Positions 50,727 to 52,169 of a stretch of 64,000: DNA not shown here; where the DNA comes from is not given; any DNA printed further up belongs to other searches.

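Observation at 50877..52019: Beta-propeller lipoprotein directly downstream of btuB: candidate extracellular corrinoid-binding accessory protein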

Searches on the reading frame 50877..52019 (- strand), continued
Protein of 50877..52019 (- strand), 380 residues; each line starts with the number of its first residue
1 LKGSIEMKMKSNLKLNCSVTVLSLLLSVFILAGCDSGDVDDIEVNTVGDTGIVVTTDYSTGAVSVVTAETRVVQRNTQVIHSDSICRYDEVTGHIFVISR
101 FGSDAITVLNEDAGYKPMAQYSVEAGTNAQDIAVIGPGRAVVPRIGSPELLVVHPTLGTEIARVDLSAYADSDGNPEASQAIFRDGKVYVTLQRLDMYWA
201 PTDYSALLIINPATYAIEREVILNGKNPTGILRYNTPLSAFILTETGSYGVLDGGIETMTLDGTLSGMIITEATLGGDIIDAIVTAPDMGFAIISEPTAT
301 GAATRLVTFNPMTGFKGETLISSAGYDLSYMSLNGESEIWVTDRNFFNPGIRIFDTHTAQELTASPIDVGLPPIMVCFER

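Call 67: search_protein_families(library=ncbifam, alignment_id=A4, max_evalue=0.01)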
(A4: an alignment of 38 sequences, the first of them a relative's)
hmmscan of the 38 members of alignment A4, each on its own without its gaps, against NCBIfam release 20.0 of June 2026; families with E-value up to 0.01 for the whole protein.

A. member 1, L023:3417-3746:+ (110 aa): 4 families
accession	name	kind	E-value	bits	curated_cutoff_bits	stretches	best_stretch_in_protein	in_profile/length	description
TIGR04183.1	Por_Secre_tail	domain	3.2e-06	27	23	1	26-99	2-63/72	T9SS type A sorting domain-containing protein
NF005176.1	PRK06655.1-1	equivalog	0.0018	18.2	230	1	43-103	95-156/197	flagellar hook assembly protein FlgD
NF033707.1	T9SS_sortase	equivalog_domain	0.0064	14.2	420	1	25-95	1001-1076/1095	type IX secretion system sortase PorU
NF052228.1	T9SS_PorZ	equivalog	0.0087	14.5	260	1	51-103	701-749/757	type IX secretion system anionic LPS delivery protein PorZ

B. families by the number of members that match (of 38 scanned): 14 families
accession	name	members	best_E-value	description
TIGR04183.1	Por_Secre_tail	34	2.2e-11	T9SS type A sorting domain-containing protein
NF033707.1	T9SS_sortase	28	8.4e-10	type IX secretion system sortase PorU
NF005176.1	PRK06655.1-1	27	4.9e-10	flagellar hook assembly protein FlgD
NF052228.1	T9SS_PorZ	22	1.5e-10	type IX secretion system anionic LPS delivery protein PorZ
NF009277.0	PRK12634.1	20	3.5e-08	flagellar basal body rod modification protein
NF009276.0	PRK12633.1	17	8.2e-08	flagellar basal body rod modification protein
NF052323.1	T9SSA_dep_M6i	16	2.7e-08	T9SS-dependent M6-like inactivated metalloprotease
NF009453.0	PRK12813.1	15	0.00014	flagellar basal body rod modification protein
NF038113.1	T9SSA_dep_M36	14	2.2e-09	T9SS-dependent M36 family metallopeptidase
NF009452.0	PRK12812.1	11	1.7e-06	flagellar basal body rod modification protein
NF053608.1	Lsa66_OmpA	3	0.0033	fibronectin-binding adhesin Lsa66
TIGR04131.1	Bac_Flav_CTERM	2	1.2e-05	T9SS type B sorting domain-containing protein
NF033708.1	T9SS_Cterm_ChiA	1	0.0001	T9SS sorting signal type C domain-containing protein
NF050177.1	TapA_OM_Porphy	1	0.00028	TapA/TapC family T9SS-dependent outer membrane protein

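Call 72: search_protein_representatives(alignment_id=A1)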
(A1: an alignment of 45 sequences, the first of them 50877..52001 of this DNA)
Query: 45 sequences, 370 profile positions. Proteins with E-value up to 0.001 (for the whole library): 4309; up to 1e-10: 2880; up to 1e-30: 1425. The best 150 are listed.
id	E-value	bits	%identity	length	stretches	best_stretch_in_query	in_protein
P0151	1.8e-163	560.1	-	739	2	35-368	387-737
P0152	7.8e-144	495.5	-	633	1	14-369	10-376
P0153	5.4e-137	473.0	-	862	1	10-369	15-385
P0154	8.0e-137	472.4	-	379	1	1-369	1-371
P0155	1.5e-136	471.5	-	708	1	9-367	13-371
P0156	1.7e-134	464.7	-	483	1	18-368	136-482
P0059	2.3e-131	454.5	-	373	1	7-369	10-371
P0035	7.4e-128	442.9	-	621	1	7-368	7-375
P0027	6.4e-127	439.8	-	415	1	23-368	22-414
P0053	6.9e-127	439.7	-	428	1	11-369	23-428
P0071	7.0e-126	436.4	-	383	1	1-367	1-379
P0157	2.3e-123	428.1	-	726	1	12-368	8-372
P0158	5.7e-122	423.5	-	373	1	9-366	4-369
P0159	8.3e-121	419.7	-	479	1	15-367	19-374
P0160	7.1e-120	416.6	-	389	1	11-368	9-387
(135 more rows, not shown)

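Call 91: search_protein_families(library=pfam, proteins=[L055:3741-6785:-, L042:8111-9322:+, L042:4949-5956:-, L070:585-2519:+, L070:6324-8654:+, L065:3953-4804:+, L072:4285-4956:+, L014:3732-4739:+, L017:571-1854:+], max_evalue=0.001)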
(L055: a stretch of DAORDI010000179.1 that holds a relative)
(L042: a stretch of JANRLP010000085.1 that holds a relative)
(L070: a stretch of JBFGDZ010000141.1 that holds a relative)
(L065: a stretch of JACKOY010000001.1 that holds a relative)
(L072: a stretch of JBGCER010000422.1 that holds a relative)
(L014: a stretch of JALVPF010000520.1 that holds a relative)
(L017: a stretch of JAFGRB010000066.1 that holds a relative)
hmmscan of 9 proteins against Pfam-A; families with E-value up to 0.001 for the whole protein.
L055:3741-6785:- (1014 aa): 5 families
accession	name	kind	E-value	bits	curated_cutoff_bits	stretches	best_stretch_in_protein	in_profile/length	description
PF00211.25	Guanylate_cyc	-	2.4e-64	216.7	21.9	1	837-1014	4-182/183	Adenylate and Guanylate cyclase catalytic domain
PF07494.17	Reg_prop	-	4.2e-37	121.8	20.4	1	43-66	1-24/24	Two component regulator propeller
PF07495.19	Y_Y_Y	-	3.7e-10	40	26.6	1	695-755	3-65/65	Y_Y_Y domain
PF08450.18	SGL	-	0.00017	21.7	26.3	0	133-338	42-212/246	SMP-30/Gluconolactonase/LRE-like region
PF23748.1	Beta-prop_LRRK2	-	0.00091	18.7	26.9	0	89-108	275-294/359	LRRK2 beta propeller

L042:8111-9322:+ (403 aa): 1 family
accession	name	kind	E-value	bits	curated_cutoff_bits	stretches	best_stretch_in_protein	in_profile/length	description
PF00211.25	Guanylate_cyc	-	4.8e-55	186.4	21.9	1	221-400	6-182/183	Adenylate and Guanylate cyclase catalytic domain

L042:4949-5956:- (335 aa): 2 families
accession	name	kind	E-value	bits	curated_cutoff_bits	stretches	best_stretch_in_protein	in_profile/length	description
PF08541.16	ACP_syn_III_C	-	1.3e-13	51.4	26.6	1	246-333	1-88/90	3-Oxoacyl-[acyl-carrier-protein (ACP)] synthase III C terminal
PF08545.16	ACP_syn_III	-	6.6e-11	42.4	24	1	126-198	2-80/80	3-Oxoacyl-[acyl-carrier-protein (ACP)] synthase III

L070:585-2519:+ (644 aa): 1 family
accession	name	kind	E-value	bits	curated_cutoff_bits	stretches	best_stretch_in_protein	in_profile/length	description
PF00963.24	Cohesin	-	2.7e-06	28.1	24.1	1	425-512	8-105/139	Cohesin domain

L070:6324-8654:+ (776 aa): 2 families
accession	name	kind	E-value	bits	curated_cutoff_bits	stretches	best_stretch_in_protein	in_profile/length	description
PF10459.15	Peptidase_S46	-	3.3e-203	677.6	22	1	39-737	1-697/698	Peptidase S46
PF13365.12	Trypsin_2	-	2.3e-08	35.3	27.6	0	85-121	1-44/144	Trypsin-like peptidase domain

L065:3953-4804:+ (283 aa): 3 families
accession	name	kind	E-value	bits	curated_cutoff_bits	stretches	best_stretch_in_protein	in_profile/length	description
PF13561.12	adh_short_C2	-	1.1e-64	218.6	27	1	46-278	1-234/236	Enoyl-(Acyl carrier protein) reductase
PF00106.31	adh_short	-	1.4e-57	194.8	26.6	1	40-233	1-193/195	short chain dehydrogenase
PF08659.16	KR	-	9.9e-21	74.9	22.6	1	43-198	4-158/180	KR domain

L072:4285-4956:+ (223 aa): 0 families

L014:3732-4739:+ (335 aa): 0 families

L017:571-1854:+ (427 aa): 0 families

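Call 93: predict_structure(alignment_id=A5)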
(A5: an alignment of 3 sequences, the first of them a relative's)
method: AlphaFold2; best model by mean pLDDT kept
length: 620 residues; sequences in the alignment: 3
mean_pLDDT: 55.0   pTM: 0.55
mean pLDDT of the five models: 55.0, 53.3, 52.6, 50.0, 49.7
residues with pLDDT >= 90: 65; 70-90: 194; 50-70: 67; < 50: 294
segments of 3 or more residues with pLDDT < 50: 1-35, 45-47, 234-243, 376-620
pLDDT, mean of each block of 10 residues (from residue 1): 32 27 24 50 57 74 62 75 70 74 72 73 89 83 85 78 80 88 60 89 87 63 81 48 67 87 86 85 87 76 91 88 83 87 88 91 79 51 25 26 23 22 24 24 25 27 26 26 25 25 25 24 23 21 31 32 41 36 29 31 28 26
secondary structure, 60 per line:
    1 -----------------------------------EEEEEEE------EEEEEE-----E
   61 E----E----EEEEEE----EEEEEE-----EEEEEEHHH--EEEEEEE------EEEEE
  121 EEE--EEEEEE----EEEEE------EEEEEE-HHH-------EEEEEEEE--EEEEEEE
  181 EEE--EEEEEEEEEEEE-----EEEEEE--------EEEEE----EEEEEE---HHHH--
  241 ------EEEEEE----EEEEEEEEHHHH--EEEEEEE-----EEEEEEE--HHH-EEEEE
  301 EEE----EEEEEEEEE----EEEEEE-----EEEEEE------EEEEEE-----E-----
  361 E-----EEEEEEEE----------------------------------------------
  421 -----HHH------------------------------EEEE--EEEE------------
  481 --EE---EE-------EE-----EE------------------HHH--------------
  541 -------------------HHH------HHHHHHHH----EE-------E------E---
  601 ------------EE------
elements in order: E36-42 E49-54 E71-76 E81-86 E92-97 E103-109 E116-123 E126-131 E136-140 E147-152 E164-171 E174-183 E186-197 E203-208 E217-221 E226-231 H235-238 E247-252 E257-264 H265-268 E271-277 E283-289 E296-303 E308-316 E321-326 E332-337 E344-349 E367-374 E459-462 E465-468 H569-576
